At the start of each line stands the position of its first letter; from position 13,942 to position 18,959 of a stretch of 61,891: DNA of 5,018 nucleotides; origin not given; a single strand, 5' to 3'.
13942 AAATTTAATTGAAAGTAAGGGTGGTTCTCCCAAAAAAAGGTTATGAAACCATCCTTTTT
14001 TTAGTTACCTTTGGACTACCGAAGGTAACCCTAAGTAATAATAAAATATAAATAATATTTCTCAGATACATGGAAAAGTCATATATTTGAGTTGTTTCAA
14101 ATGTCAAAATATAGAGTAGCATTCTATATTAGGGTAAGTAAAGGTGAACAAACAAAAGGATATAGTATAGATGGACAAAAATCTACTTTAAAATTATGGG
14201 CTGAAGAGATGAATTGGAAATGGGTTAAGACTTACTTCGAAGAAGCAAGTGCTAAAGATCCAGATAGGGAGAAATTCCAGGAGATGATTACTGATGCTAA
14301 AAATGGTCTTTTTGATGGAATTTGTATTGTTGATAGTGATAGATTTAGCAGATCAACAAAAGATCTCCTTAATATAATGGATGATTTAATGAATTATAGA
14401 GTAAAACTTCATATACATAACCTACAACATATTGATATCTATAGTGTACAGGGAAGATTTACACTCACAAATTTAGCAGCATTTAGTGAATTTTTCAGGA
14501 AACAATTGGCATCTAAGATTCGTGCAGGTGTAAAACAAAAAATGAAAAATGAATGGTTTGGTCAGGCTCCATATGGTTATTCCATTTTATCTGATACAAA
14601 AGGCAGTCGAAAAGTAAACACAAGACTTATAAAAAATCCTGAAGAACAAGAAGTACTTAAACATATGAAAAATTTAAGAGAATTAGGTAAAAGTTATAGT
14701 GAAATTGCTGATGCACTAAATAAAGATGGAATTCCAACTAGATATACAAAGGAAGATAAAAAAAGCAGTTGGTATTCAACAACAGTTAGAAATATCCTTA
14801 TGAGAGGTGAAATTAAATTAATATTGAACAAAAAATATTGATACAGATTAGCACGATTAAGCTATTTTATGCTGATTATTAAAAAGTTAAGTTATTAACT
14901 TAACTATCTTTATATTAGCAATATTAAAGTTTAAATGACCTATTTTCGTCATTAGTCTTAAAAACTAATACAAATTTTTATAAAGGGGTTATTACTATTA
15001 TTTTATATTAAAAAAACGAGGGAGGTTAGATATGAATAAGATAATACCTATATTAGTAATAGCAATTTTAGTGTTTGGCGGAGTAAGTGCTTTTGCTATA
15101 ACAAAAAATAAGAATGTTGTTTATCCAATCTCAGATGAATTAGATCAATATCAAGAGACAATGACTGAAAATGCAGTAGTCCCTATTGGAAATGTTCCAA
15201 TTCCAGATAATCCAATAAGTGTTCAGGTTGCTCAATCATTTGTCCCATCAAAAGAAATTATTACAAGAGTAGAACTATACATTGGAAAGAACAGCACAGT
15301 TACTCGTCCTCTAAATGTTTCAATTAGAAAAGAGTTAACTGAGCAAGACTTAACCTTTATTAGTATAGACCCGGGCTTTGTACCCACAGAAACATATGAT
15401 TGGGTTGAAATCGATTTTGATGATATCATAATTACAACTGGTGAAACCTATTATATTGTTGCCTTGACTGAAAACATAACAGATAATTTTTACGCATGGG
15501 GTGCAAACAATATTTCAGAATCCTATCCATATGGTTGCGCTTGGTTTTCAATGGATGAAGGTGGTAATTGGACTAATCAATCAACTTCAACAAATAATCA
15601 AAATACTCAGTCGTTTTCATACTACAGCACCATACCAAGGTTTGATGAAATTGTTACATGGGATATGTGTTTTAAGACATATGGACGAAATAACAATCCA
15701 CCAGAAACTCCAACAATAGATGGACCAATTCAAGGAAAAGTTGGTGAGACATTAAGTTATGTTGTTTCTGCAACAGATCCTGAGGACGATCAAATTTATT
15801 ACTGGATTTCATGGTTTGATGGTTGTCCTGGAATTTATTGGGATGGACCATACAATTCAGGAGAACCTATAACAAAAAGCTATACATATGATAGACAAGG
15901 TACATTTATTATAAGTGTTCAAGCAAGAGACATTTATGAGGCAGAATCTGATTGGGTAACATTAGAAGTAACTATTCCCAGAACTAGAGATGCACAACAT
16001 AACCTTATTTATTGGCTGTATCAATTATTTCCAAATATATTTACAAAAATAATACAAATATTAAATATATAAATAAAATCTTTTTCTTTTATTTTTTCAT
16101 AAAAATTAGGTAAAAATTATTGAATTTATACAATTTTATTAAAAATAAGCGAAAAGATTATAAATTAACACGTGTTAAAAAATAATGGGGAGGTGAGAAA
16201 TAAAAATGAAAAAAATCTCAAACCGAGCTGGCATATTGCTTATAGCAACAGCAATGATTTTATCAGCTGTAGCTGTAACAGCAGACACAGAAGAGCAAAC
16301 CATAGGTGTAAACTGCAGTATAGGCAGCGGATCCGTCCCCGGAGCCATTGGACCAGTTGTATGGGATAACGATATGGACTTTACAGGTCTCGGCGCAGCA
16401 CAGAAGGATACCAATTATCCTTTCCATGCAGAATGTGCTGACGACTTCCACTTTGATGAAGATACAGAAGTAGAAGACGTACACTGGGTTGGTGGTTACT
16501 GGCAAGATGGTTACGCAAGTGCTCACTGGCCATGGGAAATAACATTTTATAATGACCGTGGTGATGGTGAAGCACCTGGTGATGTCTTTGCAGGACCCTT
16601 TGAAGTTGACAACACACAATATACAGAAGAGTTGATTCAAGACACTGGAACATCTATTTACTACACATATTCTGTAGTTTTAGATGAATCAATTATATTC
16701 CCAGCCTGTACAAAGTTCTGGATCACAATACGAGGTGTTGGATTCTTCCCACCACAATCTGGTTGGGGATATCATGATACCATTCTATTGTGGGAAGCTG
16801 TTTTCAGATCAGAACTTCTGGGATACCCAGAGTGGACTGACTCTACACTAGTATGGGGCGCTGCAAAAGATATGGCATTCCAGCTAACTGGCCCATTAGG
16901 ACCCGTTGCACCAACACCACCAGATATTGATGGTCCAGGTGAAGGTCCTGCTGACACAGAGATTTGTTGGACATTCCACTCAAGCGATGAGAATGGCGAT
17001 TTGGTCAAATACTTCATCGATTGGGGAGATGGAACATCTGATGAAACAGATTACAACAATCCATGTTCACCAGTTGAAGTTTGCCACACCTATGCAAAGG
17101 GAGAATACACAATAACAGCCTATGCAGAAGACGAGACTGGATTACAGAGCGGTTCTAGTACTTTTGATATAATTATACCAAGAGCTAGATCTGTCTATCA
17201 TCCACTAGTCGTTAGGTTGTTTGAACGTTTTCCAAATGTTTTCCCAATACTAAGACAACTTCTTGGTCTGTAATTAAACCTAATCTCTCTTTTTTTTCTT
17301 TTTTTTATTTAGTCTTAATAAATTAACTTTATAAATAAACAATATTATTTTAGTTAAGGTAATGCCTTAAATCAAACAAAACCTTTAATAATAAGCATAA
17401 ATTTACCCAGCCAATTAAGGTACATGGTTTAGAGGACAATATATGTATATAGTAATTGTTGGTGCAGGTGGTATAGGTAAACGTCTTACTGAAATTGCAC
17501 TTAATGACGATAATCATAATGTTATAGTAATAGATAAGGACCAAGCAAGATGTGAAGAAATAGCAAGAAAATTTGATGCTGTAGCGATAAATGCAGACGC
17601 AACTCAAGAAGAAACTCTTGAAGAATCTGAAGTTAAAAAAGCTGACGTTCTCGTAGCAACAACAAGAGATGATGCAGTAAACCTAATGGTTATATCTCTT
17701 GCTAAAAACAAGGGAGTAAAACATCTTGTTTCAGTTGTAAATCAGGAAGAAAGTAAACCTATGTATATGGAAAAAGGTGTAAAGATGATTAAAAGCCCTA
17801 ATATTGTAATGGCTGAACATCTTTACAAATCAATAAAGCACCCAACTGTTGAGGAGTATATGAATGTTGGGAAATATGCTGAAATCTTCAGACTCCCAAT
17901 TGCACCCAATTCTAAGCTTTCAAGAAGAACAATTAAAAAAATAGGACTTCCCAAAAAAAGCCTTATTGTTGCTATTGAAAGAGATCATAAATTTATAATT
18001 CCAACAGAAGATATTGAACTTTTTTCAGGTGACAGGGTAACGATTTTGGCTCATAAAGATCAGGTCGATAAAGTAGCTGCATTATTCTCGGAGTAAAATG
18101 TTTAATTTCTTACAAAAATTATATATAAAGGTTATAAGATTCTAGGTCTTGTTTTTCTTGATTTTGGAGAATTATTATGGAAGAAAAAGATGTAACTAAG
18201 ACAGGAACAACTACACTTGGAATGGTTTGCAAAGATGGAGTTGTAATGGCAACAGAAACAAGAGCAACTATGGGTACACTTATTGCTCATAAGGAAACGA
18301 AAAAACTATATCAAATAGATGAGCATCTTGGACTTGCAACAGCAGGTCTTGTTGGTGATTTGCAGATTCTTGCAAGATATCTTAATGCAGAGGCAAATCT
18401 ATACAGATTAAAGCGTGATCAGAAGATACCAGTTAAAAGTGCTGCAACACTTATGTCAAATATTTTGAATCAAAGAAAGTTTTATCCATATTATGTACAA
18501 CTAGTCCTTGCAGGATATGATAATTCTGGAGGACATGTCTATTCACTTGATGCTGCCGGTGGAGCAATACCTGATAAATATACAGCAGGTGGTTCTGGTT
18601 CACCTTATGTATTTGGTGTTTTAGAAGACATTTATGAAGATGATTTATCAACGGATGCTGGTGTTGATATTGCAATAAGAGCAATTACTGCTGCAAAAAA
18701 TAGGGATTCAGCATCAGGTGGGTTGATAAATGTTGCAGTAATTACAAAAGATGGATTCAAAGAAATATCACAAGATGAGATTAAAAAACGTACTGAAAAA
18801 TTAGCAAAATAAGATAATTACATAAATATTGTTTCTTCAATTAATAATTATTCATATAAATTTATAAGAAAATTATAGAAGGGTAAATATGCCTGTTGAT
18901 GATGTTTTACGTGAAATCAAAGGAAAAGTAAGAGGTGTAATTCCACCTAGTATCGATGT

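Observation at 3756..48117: Shared C-terminal module (PKD-like + P-R motif + amphipathic ..ERFP.L.. tail) on 13 unrelated secreted proteins: candidate archaeal sorting/secretion signal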

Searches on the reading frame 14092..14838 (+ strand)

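Call 39: search_protein_families(library=pfam, proteins=[window:14092-14838:+], max_evalue=0.001)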
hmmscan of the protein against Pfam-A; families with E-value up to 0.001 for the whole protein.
window:14092-14838:+ (249 aa): 2 families
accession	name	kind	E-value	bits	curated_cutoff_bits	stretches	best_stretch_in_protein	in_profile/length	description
PF00239.26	Resolvase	-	5.9e-32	111.2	23.3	1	9-153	1-142/145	Resolvase, N terminal domain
PF07508.19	Recombinase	-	1.3e-08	35.5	21.1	1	183-236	1-49/102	Recombinase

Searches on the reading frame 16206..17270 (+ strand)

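Call 15: search_protein_families(library=pfam, proteins=[window:16206-17270:+], max_evalue=0.001)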
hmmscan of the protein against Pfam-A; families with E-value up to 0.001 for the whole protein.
window:16206-17270:+ (355 aa): 3 families
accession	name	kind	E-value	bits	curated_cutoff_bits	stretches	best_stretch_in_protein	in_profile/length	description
PF18911.6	PKD_4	-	3.2e-06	27.6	27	1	256-322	23-83/85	PKD domain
PF00801.26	PKD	-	0.00018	21.9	23.5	1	256-319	18-77/80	PKD domain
PF25470.1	DUF7901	-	0.00035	21.1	24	0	63-228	12-205/205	Domain of unknown function (DUF7901)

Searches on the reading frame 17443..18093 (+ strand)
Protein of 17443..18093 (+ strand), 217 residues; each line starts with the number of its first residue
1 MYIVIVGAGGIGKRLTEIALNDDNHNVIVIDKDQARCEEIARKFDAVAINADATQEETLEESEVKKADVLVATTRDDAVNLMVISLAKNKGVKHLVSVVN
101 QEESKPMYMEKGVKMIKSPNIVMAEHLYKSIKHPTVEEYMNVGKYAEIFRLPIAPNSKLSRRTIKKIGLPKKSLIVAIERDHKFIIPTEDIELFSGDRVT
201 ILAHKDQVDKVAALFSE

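Call 39: search_protein_families(library=pfam, proteins=[window:17443-18093:+], max_evalue=0.001)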
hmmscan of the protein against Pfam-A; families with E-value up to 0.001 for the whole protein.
window:17443-18093:+ (217 aa): 12 families
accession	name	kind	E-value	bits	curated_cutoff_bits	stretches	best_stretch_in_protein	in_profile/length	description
PF02254.24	TrkA_N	-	3e-24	86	23.8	1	3-119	1-116/116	TrkA-N domain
PF02080.26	TrkA_C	-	1.4e-16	60.6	27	1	149-215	2-70/71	TrkA-C domain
PF03435.24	Sacchrp_dh_NADP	-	2.1e-10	41.4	25.1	1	3-108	1-110/129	Saccharopine dehydrogenase NADP binding domain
PF13460.12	NAD_binding_10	-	7e-08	33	27.2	1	8-98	3-96/184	NAD(P)H-binding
PF13241.12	NAD_binding_7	-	5.2e-07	30.6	22.1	1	3-104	10-97/104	Putative NAD(P)-binding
PF03807.23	F420_oxidored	-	2.6e-06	28.4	21.6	1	3-100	2-93/94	NADP oxidoreductase coenzyme F420-dependent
PF01488.26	Shikimate_DH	-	1.2e-05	25.9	24.3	1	3-75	15-84/138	Shikimate / quinate 5-dehydrogenase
PF02558.23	ApbA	-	6.8e-05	23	22.2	1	3-75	1-75/150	Ketopantoate reductase PanE/ApbA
PF23443.1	DUF7126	-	0.00024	21.8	28.7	1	42-126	17-97/102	Family of unknown function (DUF7126)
PF01113.26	DapB_N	-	0.00035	21.1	25.6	1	1-96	1-96/124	Dihydrodipicolinate reductase, N-terminus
PF01408.29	GFO_IDH_MocA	-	0.00037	21.6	24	1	3-88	3-84/120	Oxidoreductase family, NAD-binding Rossmann fold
PF01262.27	AlaDh_PNT_C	-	0.00054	19.9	23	0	3-73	31-99/214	Alanine dehydrogenase/PNT, C-terminal domain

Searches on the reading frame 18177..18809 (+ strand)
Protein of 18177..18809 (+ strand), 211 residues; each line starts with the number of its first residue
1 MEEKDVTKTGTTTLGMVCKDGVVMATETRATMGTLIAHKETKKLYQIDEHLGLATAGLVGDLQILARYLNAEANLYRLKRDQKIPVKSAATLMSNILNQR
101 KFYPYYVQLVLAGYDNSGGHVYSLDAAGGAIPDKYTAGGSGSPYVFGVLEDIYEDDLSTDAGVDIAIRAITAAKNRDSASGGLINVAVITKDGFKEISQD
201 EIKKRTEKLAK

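Call 39: search_protein_families(library=pfam, proteins=[window:18177-18809:+], max_evalue=0.001)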
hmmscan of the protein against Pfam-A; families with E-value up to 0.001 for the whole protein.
window:18177-18809:+ (211 aa): 1 family
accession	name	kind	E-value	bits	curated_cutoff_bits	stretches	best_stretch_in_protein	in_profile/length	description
PF00227.31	Proteasome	-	3.1e-57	193.7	22.4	1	8-189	2-189/189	Proteasome subunit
